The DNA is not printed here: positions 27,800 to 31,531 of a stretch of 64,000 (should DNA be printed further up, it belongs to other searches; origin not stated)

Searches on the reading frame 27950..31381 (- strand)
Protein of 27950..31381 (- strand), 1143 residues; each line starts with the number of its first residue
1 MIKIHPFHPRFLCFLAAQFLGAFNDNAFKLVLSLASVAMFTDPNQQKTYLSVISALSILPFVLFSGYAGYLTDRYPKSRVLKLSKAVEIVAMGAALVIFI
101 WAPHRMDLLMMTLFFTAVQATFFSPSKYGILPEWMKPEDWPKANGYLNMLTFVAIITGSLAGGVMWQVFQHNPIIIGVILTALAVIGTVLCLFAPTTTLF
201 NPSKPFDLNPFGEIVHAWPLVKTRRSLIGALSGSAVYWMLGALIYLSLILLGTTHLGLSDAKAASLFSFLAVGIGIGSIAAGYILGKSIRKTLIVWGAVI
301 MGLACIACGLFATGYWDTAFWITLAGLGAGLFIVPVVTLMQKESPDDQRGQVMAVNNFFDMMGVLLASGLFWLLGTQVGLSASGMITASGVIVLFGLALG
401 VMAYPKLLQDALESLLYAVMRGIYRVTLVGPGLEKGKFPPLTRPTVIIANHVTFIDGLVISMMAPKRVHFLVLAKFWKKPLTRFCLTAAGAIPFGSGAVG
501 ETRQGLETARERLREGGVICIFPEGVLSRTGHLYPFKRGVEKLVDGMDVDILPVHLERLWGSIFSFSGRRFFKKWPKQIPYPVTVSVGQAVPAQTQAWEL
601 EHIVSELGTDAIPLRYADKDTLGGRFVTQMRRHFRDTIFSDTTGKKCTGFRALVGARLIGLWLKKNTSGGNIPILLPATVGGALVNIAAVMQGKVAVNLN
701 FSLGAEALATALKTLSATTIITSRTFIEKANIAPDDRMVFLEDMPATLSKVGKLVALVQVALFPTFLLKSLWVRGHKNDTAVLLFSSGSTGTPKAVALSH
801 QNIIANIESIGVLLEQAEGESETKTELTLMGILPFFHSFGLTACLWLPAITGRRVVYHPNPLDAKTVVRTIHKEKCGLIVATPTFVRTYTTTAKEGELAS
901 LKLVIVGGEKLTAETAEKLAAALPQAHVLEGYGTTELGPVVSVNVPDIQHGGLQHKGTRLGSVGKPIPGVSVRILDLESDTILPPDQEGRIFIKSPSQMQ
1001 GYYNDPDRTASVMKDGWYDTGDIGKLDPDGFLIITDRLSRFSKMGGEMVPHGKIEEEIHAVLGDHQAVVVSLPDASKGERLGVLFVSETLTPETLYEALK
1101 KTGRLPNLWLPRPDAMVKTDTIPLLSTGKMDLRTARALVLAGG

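Call 11: search_protein_families(library=pfam, proteins=[window:27950-31381:-], max_evalue=0.00001)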
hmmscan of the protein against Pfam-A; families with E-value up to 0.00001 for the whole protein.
window:27950-31381:- (1143 aa): 3 families
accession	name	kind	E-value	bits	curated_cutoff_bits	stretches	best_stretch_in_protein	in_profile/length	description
PF00501.34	AMP-binding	-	1.6e-60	205.4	29.9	1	667-1003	44-384/384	AMP-binding enzyme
PF07690.21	MFS_1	-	3.6e-37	128.5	33.4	2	21-367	5-346/347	Major Facilitator Superfamily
PF01553.26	Acyltransferase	-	3.8e-20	72.5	23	1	442-555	13-130/132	Acyltransferase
